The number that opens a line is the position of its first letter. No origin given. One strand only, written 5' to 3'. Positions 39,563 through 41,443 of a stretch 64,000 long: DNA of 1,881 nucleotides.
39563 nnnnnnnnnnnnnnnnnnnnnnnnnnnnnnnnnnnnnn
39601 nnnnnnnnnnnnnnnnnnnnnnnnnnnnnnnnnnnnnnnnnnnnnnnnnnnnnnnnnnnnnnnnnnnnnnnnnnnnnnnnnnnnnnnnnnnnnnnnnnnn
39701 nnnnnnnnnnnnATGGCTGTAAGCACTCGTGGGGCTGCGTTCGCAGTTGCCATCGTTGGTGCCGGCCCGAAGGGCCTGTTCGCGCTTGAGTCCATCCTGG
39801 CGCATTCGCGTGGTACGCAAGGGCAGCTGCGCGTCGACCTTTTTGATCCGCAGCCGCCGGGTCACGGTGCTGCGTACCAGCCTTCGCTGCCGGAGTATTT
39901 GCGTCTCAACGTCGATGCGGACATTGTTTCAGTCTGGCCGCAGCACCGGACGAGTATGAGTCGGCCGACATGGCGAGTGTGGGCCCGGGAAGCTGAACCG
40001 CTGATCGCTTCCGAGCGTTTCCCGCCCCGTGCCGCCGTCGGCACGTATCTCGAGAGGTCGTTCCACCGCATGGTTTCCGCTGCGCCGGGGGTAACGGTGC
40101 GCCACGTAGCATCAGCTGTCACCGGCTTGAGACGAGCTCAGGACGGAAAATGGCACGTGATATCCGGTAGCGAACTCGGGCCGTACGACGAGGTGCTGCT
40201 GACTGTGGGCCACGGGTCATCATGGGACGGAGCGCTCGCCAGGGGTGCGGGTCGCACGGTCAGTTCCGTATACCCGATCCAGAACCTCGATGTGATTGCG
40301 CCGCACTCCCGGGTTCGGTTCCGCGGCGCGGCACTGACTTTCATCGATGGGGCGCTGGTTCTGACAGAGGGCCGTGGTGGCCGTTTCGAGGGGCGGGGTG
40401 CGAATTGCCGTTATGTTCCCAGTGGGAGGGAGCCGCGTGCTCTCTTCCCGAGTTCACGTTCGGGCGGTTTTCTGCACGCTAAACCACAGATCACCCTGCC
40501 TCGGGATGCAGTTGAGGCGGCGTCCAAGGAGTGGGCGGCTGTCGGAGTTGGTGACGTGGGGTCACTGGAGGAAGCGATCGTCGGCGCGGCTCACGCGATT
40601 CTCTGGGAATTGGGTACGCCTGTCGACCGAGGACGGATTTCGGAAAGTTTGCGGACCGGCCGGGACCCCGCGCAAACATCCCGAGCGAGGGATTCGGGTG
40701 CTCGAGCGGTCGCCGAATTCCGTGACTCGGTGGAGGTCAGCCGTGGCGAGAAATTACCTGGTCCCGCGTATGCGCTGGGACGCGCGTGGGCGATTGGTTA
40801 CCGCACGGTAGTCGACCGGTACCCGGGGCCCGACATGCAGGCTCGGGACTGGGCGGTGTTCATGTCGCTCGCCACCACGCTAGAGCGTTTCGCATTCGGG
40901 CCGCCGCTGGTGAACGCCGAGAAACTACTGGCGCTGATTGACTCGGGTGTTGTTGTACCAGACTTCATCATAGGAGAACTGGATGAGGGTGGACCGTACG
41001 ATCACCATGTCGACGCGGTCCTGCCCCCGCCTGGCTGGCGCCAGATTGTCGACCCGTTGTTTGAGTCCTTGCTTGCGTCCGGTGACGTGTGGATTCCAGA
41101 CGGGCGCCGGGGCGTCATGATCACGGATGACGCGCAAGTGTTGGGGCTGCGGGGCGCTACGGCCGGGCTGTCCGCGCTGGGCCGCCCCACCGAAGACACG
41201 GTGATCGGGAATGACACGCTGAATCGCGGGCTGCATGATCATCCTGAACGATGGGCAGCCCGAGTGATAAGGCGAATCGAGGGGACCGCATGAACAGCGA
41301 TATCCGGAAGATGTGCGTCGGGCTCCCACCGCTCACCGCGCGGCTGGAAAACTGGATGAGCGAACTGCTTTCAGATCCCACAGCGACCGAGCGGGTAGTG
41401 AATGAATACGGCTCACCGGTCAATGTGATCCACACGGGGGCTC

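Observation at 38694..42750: Three-gene PLP/FAD cassette (SbnA-like / FAD-NAD(P)-binding / Y4yA-SbnH-like decarboxylase), candidate diaminopropionate- or diamine-derived metabolite pathway with no NRPS or NIS synthetase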

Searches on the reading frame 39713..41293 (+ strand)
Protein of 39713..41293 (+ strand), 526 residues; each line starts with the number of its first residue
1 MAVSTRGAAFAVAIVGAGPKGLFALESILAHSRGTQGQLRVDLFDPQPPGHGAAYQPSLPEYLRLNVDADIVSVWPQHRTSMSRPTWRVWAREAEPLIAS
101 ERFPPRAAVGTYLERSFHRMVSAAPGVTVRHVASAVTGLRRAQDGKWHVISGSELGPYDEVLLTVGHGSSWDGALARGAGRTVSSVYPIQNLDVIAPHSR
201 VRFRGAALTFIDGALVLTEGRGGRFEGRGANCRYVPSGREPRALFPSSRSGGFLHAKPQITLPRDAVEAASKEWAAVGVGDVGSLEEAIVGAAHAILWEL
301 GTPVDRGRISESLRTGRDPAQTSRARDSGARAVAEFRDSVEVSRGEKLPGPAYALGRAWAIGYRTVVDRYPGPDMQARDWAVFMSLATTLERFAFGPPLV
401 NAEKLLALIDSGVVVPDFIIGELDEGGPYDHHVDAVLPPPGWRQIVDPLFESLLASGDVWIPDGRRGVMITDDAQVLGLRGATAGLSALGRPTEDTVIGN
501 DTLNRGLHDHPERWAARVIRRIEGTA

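Call 4: search_protein_families(library=pfam, proteins=[window:39713-41293:+], max_evalue=0.01)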
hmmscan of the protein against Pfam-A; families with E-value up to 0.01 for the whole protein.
window:39713-41293:+ (526 aa): 1 family
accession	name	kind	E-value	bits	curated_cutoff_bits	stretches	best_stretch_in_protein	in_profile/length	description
PF13454.12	NAD_binding_9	-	1e-30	107.2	21.8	1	13-167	1-154/155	FAD-NAD(P)-binding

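Call 5: search_protein_families(library=ncbifam, proteins=[window:39713-41293:+], max_evalue=0.01)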
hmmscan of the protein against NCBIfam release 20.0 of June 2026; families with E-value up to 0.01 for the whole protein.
window:39713-41293:+ (526 aa): 0 families

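Call 11: find_homologous_proteins(query=window:39713-41293:+)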
Query window:39713-41293:+ (526 aa): 205 proteins with E <= 0.001 among 8000 candidates; the best 120 are listed.
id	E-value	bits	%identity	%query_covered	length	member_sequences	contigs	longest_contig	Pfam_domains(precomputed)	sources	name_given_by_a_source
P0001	0.0e+0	1077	91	100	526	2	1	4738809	PF13454.13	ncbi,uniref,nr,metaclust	ncbi:FAD/NAD(P)-binding protein [Hoyosella subflava]|uniref:FAD-dependent urate hydroxylase HpyO/Asp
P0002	4.2e-238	810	71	98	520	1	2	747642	PF13454.13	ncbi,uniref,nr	ncbi:FAD/NAD(P)-binding protein [Hoyosella rhizosphaerae]|uniref:FAD-dependent urate hydroxylase Hpy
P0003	1.3e-137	478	49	98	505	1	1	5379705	PF13454.13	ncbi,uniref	ncbi:putative NAD(P)/FAD-binding protein YdhS [Rhodococcus sp. 27YEA15]|uniref:FAD/NAD(P)-binding pr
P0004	6.4e-95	337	42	97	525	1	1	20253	PF13454.13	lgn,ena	-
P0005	6.3e-92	327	44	97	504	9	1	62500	PF13454.13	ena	-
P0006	1.9e-89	319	40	98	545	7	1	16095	PF13454.13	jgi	-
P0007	5.6e-89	318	40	98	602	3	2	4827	PF13454.13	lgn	-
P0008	1.6e-87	313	40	98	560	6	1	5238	PF13454.13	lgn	-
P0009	4.6e-87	311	40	98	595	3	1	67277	PF13454.13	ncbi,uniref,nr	ncbi:amino acid decarboxylase [Kocuria soli]|uniref:Amino acid decarboxylase n=1 Tax=Kocuria soli Ta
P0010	5.3e-87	311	41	98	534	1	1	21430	PF13454.13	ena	-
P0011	2.2e-86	309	44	96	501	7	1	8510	PF13454.13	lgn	-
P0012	2.3e-84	302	43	97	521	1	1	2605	PF13454.13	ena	-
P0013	2.1e-82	296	40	97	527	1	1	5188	PF13454.13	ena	-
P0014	2.8e-82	296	39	98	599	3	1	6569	PF13454.13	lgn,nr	nr:FAD/NAD(P)-binding protein [Kocuria sp. JC486]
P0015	3.8e-82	295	42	97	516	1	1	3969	PF13454.13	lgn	-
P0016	9.2e-82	294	42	96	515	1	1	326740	PF13454.13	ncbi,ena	-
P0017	5.6e-81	291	38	97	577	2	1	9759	PF13454.13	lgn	-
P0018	6.9e-81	291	38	96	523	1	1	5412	PF13454.13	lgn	-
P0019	1.9e-80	289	40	97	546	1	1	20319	PF13454.13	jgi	-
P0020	2.3e-80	289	42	97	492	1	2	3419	PF13454.13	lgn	-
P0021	2.9e-80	289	39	97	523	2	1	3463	PF13454.13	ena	-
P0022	4.1e-80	288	39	97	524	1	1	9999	PF13454.13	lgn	-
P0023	4.1e-80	288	41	96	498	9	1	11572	PF13454.13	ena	-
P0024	4.6e-80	288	39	96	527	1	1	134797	PF13454.13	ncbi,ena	-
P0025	8.3e-80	287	41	96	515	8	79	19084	PF13454.13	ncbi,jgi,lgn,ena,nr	ncbi:MAG TPA: FAD/NAD(P)-binding protein, partial [Micropruina sp.]|nr:FAD/NAD(P)-binding protein [M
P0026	1.0e-79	287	44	97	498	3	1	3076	PF13454.13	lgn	-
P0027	3.4e-79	285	40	97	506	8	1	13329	PF13454.13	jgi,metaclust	metaclust:\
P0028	3.5e-79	285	40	100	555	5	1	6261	PF13454.13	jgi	jgi:uncharacterized NAD(P)/FAD-binding protein YdhS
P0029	4.3e-79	285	36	97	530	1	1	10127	PF13454.13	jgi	jgi:uncharacterized NAD(P)/FAD-binding protein YdhS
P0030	1.1e-78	284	40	98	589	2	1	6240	PF13454.13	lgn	-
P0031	1.2e-78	283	40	96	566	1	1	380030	PF13454.13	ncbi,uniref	ncbi:FAD/NAD(P)-binding protein [Promicromonospora sukumoe]|uniref:FAD/NAD(P)-binding protein n=1 Ta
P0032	1.7e-78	283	41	96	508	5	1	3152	PF13454.13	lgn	-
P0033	5.8e-78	281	42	96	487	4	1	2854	PF13454.13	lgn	-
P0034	2.2e-77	279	40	96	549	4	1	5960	PF13454.13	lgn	-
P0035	4.6e-77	278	41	97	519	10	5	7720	PF13454.13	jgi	jgi:diaminopimelate decarboxylase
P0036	5.4e-77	278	38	97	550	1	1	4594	PF13454.13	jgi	jgi:diaminopimelate decarboxylase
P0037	8.6e-77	277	38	99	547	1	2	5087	PF13454.13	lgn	-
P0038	8.7e-77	277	40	97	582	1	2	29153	PF13454.13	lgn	-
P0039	1.2e-76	277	40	96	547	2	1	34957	PF13454.13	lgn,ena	-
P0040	1.8e-76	276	40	97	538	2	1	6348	PF13454.13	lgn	-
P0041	1.8e-76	276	39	99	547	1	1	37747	PF13454.13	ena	-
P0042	1.9e-76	276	40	96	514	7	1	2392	PF13454.13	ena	-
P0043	3.0e-76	276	46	36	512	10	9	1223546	PF13454.13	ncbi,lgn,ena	-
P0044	3.1e-76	276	40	97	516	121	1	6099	PF13454.13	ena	-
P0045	3.4e-76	275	40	95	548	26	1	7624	PF13454.13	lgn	-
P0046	5.9e-76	275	39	97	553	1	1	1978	PF13454.13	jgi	jgi:diaminopimelate decarboxylase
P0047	8.3e-76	274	41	48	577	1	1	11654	PF13454.13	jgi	jgi:uncharacterized NAD(P)/FAD-binding protein YdhS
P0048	1.2e-75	274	39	98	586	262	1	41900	PF13454.13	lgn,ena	-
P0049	3.2e-75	272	40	94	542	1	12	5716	PF13454.13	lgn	-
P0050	3.4e-75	272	37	99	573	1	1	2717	PF13454.13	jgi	jgi:uncharacterized NAD(P)/FAD-binding protein YdhS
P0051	5.1e-75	272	40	96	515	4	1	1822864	PF13454.13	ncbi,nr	ncbi:MAG: FAD/NAD(P)-binding protein [Micropruina sp.]|nr:FAD/NAD(P)-binding protein [Micropruina sp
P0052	9.4e-75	271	47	35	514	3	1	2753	PF13454.13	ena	-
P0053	1.1e-74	270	42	95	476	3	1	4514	PF13454.13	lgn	-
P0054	1.6e-74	270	41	97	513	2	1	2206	PF13454.13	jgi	-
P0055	6.3e-74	268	38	96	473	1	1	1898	PF13454.13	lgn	-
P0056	7.2e-74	268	37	98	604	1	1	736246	PF13454.13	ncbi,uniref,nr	ncbi:FAD/NAD(P)-binding protein [Microbacterium sp. G2-8]|uniref:FAD/NAD(P)-binding protein n=1 Tax=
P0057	7.8e-74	268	40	97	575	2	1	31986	PF13454.13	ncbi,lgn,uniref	ncbi:FAD/NAD(P)-binding protein [Brachybacterium sp. AOP43-C2-M15]|uniref:FAD/NAD(P)-binding protein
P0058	1.3e-73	267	39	98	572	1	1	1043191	PF13454.13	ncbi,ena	-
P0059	1.7e-73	267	39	97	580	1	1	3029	PF13454.13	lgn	-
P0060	2.0e-73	266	40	97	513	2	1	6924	PF13454.13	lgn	-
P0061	3.8e-73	265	37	97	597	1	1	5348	PF13454.13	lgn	-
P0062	5.3e-73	265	39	97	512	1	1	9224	PF13454.13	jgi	jgi:uncharacterized NAD(P)/FAD-binding protein YdhS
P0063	5.9e-73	265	41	63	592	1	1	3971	PF13454.13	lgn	-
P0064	6.5e-73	265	38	97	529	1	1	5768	PF13454.13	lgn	-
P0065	9.2e-73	264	39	98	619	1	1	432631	PF13454.13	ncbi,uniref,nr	ncbi:FAD/NAD(P)-binding protein [Brachybacterium sp. YJGR34]|uniref:FAD/NAD(P)-binding protein n=1 T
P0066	1.2e-72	264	37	98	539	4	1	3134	PF13454.13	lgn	-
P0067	1.5e-72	263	39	98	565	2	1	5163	PF13454.13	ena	-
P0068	1.6e-72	263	39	96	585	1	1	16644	PF13454.13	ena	-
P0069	2.7e-72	263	38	97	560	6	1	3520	PF13454.13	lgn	-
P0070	3.2e-72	262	37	97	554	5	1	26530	PF13454.13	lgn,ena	-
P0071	6.0e-72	261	39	97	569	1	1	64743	PF13454.13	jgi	jgi:uncharacterized NAD(P)/FAD-binding protein YdhS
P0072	1.0e-71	261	40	98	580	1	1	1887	PF13454.13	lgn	-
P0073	1.2e-71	260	41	96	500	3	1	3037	PF13454.13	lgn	-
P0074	3.4e-71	259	38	98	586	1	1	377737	PF13454.13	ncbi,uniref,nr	ncbi:amino acid decarboxylase [Brachybacterium endophyticum]|uniref:Amino acid decarboxylase n=1 Tax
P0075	5.2e-71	258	37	98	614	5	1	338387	PF13454.13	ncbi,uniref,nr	ncbi:FAD/NAD(P)-binding protein [Brachybacterium sp. J144]|uniref:FAD/NAD(P)-binding protein n=1 Tax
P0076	8.9e-71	258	38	98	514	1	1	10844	PF13454.13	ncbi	ncbi:MAG: FAD/NAD(P)-binding protein [Gaiellales bacterium]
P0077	3.6e-70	256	38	98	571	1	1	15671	PF13454.13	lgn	-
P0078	4.2e-70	255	40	90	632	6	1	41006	PF13454.13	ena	-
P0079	4.7e-70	255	38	96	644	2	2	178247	PF13454.13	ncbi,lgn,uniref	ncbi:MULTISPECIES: FAD/NAD(P)-binding protein [unclassified Brachybacterium]|uniref:FAD/NAD(P)-bindi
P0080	7.1e-70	255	38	96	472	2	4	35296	PF13454.13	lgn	-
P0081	1.8e-69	253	37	92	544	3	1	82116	PF13454.13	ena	-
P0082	3.3e-69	252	37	97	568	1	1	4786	PF13454.13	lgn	-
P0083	3.7e-69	252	39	47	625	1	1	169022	PF13454.13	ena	-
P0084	5.4e-69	252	39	97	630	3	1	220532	PF13454.13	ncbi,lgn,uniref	ncbi:FAD/NAD(P)-binding protein [Brachybacterium sp. AOP42-E1-35]|uniref:FAD/NAD(P)-binding protein 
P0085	5.6e-69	252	38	97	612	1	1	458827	PF13454.13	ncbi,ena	-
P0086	5.9e-69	252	37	96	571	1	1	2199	PF13454.13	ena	-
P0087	9.6e-69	251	40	98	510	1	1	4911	PF13454.13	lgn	-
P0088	1.4e-68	250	38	97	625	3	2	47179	PF13454.13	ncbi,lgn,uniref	ncbi:MAG: FAD/NAD(P)-binding protein [Brachybacterium sp.]|uniref:FAD/NAD(P)-binding protein n=1 Tax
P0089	1.9e-68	250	39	97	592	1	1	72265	PF13454.13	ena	-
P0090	2.6e-68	249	39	97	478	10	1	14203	PF13454.13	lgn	-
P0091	3.1e-68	249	36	99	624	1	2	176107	PF13454.13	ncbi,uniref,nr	ncbi:FAD/NAD(P)-binding protein [Microbacterium halophytorum]|uniref:FAD/NAD(P)-binding protein n=1 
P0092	3.2e-68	249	38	97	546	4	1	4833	PF13454.13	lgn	-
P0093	3.7e-68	249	37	98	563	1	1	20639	PF13454.13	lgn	-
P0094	1.4e-67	247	37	97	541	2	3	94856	PF13454.13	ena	-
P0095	3.5e-67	246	37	97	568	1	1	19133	PF13454.13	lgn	-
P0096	8.3e-67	244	38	97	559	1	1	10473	PF13454.13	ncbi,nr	ncbi:MAG: hypothetical protein QOH00_1043 [Gaiellales bacterium]|nr:hypothetical protein [Gaiellales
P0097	2.5e-66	243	37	98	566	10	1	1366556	PF13454.13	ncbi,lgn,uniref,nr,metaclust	ncbi:FAD/NAD(P)-binding protein [Brachybacterium squillarum]|uniref:FAD/NAD(P)-binding protein n=1 T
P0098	5.7e-66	242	36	98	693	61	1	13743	PF13454.13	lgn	-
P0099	6.7e-66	241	36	95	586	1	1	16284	PF13454.13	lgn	-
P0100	2.1e-65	240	36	98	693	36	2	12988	PF13454.13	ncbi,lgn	-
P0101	2.3e-65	240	38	71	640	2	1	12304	PF13454.13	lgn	-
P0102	2.5e-65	240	36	70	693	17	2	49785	PF13454.13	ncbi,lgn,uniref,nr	ncbi:FAD/NAD(P)-binding protein [Brachybacterium muris]|uniref:FAD/NAD(P)-binding protein n=1 Tax=Br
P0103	4.0e-65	239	37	98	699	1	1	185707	PF13454.13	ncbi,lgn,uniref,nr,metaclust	ncbi:FAD/NAD(P)-binding protein [Brachybacterium muris]|uniref:Amino acid decarboxylase n=1 Tax=Brac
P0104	5.9e-65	238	37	97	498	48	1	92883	PF13454.13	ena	-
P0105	4.9e-64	235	37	99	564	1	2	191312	PF13454.13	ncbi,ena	-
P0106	1.0e-63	234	37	97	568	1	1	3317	PF13454.13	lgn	-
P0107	1.5e-63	234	39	97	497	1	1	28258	PF13454.13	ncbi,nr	ncbi:MAG: FAD/NAD(P)-binding protein [Propionibacteriaceae bacterium]|nr:FAD/NAD(P)-binding protein 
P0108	2.1e-63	233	37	96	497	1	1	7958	PF13454.13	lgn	-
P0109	2.5e-63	233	37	92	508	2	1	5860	PF13454.13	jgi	jgi:uncharacterized NAD(P)/FAD-binding protein YdhS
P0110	2.6e-63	233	36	98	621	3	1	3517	PF13454.13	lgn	-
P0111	6.2e-63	232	38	93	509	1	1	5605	PF13454.13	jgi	jgi:uncharacterized NAD(P)/FAD-binding protein YdhS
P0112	7.9e-62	228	38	98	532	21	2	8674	PF13454.13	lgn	-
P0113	1.9e-61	227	38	96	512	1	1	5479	PF13454.13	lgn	-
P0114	1.9e-61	227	38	97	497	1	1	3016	PF13454.13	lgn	-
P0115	3.8e-61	226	37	97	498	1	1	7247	PF13454.13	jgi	jgi:diaminopimelate decarboxylase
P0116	7.0e-61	225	39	97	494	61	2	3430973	PF13454.13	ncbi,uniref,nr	ncbi:FAD/NAD(P)-binding protein [Propioniciclava sp. MC1595]|uniref:FAD/NAD(P)-binding protein n=1 T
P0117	1.1e-60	224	36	98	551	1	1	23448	PF13454.13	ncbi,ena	-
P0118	1.5e-60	224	37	97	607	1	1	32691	PF13454.13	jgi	jgi:uncharacterized NAD(P)/FAD-binding protein YdhS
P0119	2.0e-60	223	36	97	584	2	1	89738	PF13454.13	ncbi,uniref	ncbi:FAD/NAD(P)-binding protein [Brachybacterium vulturis]|uniref:FAD/NAD(P)-binding protein n=1 Tax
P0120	5.1e-60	222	36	97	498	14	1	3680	PF13454.13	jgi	jgi:diaminopimelate decarboxylase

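Call 14: find_related_loci(query=A1, collection=genome_contigs, flank=10000)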
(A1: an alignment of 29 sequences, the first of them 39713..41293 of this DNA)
Query A1 (526 aa) in genome_contigs; peptide patterns used: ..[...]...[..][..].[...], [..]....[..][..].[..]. (x = any residue, [..] = any of these).
221 stretches matched a pattern; 189 encode a relative of the query (tblastn E <= 1e-3); the best 80 are kept; 79 distinct loci.
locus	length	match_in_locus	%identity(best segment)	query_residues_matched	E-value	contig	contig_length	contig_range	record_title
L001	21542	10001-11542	71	8-525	0e+0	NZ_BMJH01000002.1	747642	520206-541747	Hoyosella rhizosphaerae strain CGMCC 1.15478 sequence02, whole genome shotgun sequence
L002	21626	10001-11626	42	10-524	4e-95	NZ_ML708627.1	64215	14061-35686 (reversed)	Kocuria coralli strain SCSIO 13007 Scaffold18, whole genome shotgun sequence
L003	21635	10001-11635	40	7-520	7e-90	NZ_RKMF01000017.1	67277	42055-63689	Kocuria soli strain M5W7-7 Scaffold16_1, whole genome shotgun sequence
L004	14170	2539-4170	41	4-525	5e-85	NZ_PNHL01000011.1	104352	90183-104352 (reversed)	Brachybacterium sp. UMB0905 ERR1203658.17957_1_70.11, whole genome shotgun sequence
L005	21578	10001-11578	39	3-524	5e-85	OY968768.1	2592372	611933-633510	MAG: uncultured bacterium isolate MFD02581.bin.2.39 genome assembly, chromosome: 1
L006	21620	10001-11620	41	10-522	8e-85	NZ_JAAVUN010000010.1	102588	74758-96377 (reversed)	Kocuria subflava strain YIM 13062 Scaffold10, whole genome shotgun sequence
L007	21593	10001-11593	39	3-521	6e-84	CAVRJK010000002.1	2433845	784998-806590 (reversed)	MAG: uncultured bacterium isolate MFD01275.bin.1.283 genome assembly, contig: contig_3830, whole genome shotgun sequence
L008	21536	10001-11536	42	1-518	3e-84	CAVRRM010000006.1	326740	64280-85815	MAG: uncultured Actinomycetota bacterium isolate MFD03066.bin.2.139 genome assembly, contig: contig_2833, whole genome s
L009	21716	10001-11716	39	9-519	5e-83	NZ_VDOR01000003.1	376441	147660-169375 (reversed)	Kocuria palustris strain DE0549 NODE_3_length_376441_cov_58.440507, whole genome shotgun sequence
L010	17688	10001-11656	40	10-525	1e-82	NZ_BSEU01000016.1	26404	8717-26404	Brachybacterium conglomeratum strain VKM Ac-1975 spades_K_default_16, whole genome shotgun sequence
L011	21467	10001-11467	43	12-518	2e-82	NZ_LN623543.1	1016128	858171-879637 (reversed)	Tessaracoccus massiliensis strain SIT6, whole genome shotgun sequence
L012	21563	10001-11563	39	3-518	1e-81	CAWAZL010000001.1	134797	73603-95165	MAG: uncultured bacterium isolate MFD04212.bin.2.73 genome assembly, contig: contig_18655, whole genome shotgun sequence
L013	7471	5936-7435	41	12-518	5e-81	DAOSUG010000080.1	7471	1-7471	MAG TPA_asm: Micropruina sp. isolate AMR_MDS_2195 NODE_4922_length_7471_cov_4.156149, whole genome shotgun sequence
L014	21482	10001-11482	39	12-521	1e-80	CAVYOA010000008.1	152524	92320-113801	MAG: uncultured Solirubrobacterales bacterium isolate MFD05747.bin.3.302 genome assembly, contig: contig_34394, whole ge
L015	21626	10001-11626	40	12-520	9e-81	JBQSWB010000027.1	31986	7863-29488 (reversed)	Brachybacterium sp. AOP43-C2-M15 AOP43-C2-M15_27, whole genome shotgun sequence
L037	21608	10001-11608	37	9-518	2e-73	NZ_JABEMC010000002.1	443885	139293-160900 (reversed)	Brevibacterium luteolum strain CCUG 46604 CCUG46604_2, whole genome shotgun sequence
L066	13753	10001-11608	36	9-518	2e-65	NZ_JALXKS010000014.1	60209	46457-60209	Brevibacterium sp. p3-SID960 14, whole genome shotgun sequence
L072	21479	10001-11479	36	12-519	1e-63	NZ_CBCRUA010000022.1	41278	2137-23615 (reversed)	Corynebacterium falsenii strain CIP105466T isolate CIP105466T NODE_0022, whole genome shotgun sequence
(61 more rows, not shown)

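Call 18: find_encoding_contigs(protein=P0001, flank=10000, max_places=2)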
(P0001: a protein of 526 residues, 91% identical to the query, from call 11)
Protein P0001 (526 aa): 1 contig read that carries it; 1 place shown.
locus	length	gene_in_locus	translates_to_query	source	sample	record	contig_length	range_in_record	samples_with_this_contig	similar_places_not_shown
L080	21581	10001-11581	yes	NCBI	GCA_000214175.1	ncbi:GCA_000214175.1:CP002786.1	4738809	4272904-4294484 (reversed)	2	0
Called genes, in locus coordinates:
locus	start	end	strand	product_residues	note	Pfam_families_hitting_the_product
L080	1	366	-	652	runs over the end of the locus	PF05649:Peptidase_M13_N, PF01431:Peptidase_M13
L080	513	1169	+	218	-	-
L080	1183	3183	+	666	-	PF01145:Band_7 (weak)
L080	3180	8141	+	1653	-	PF12458:DUF3686, PF25472:DUF7902, PF13401:AAA_22 (weak), PF00004:AAA (weak), PF07728:AAA_5 (weak)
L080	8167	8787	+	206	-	PF09335:VTT_dom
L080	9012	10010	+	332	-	PF00291:PALP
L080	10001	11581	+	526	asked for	PF13454:NAD_binding_9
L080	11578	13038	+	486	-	PF02784:Orn_Arg_deC_N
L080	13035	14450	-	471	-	-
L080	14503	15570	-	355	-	PF00005:ABC_tran, PF13304:AAA_21 (weak), PF08402:TOBE_2 (weak)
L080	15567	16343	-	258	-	PF00528:BPD_transp_1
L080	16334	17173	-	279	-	PF00528:BPD_transp_1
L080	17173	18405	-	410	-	PF13416:SBP_bac_8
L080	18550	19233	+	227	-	PF09335:VTT_dom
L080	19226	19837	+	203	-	PF01066:CDP-OH_P_transf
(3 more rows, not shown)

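Call 19: find_encoding_contigs(protein=P0003, flank=10000, max_places=2)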
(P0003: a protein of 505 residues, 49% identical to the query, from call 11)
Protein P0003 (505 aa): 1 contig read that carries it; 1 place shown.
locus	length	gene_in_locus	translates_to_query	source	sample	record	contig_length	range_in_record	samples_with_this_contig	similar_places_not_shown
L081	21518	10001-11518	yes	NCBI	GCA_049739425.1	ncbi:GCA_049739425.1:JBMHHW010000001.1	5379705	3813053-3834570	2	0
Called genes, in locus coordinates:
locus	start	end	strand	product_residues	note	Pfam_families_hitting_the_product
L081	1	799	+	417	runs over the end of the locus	PF00070:Pyr_redox (faint), PF01266:DAO, PF01494:FAD_binding_3 (weak), PF07992:Pyr_redox_2 (weak), PF13450:NAD_binding_8 (weak), PF01593:Amino_oxidase (faint)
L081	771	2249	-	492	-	PF13520:AA_permease_2, PF00324:AA_permease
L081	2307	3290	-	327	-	-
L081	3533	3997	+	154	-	PF10604:Polyketide_cyc2, PF03364:Polyketide_cyc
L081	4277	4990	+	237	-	PF02666:PS_Dcarbxylase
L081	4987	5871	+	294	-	PF01066:CDP-OH_P_transf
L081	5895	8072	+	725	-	PF02359:CDC48_N, PF07728:AAA_5 (faint), PF13521:AAA_28 (faint), PF00004:AAA, PF17862:AAA_lid_3, PF13191:AAA_16 (weak), PF00004:AAA, PF17862:AAA_lid_3, +5 more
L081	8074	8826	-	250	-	PF13714:PEP_mutase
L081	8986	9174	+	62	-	-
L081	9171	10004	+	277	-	PF00291:PALP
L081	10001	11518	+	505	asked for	PF13454:NAD_binding_9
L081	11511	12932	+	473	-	PF01168:Ala_racemase_N (weak), PF02784:Orn_Arg_deC_N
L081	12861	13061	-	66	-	-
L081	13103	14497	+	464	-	-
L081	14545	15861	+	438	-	-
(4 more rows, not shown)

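Call 20: find_encoding_contigs(protein=P0097, flank=10000, max_places=2)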
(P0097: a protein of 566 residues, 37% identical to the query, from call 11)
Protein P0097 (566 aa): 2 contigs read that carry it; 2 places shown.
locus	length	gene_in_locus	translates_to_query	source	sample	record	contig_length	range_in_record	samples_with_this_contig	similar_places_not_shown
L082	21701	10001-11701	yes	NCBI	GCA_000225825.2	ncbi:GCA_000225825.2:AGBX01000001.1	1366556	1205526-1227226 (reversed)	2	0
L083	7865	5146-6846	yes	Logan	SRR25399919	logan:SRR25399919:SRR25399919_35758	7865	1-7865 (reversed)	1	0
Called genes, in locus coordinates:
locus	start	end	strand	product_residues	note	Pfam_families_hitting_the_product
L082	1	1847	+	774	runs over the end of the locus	PF01443:Viral_helicase1 (faint), PF02689:Herpes_Helicase (faint), PF05970:PIF1, PF07728:AAA_5 (faint), PF13245:AAA_19, PF13401:AAA_22 (weak), PF13604:AAA_30, PF13538:UvrD_C_2 (weak)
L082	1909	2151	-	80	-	PF22513:FitA-like_RHH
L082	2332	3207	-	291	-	PF05116:S6PP (faint), PF08282:Hydrolase_3, PF00702:Hydrolase (faint)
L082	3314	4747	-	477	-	PF00232:Glyco_hydro_1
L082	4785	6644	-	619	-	PF00367:PTS_EIIB, PF02378:PTS_EIIC, PF00358:PTS_EIIA_1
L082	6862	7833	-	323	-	PF03123:CAT_RBD, PF00874:PRD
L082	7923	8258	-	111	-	-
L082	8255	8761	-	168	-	PF01243:PNPOx_N, PF16242:Pyrid_ox_like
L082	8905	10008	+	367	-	PF00291:PALP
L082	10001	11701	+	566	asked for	PF13454:NAD_binding_9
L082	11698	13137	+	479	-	PF01168:Ala_racemase_N (weak), PF02784:Orn_Arg_deC_N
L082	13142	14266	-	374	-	PF01656:CbiA, PF02374:ArsA_ATPase, PF13614:AAA_31, PF02374:ArsA_ATPase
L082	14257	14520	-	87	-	PF25952:DUF7990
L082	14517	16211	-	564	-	PF02554:CstA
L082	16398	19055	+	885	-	PF02463:SMC_N (faint), PF13191:AAA_16 (faint), PF13481:AAA_25 (faint), PF13555:AAA_29 (faint), PF20703:nSTAND1 (faint), PF00005:ABC_tran (faint), PF13304:AAA_21 (faint), PF17755:UvrA_DNA-bind, +1 more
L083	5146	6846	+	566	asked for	PF13454:NAD_binding_9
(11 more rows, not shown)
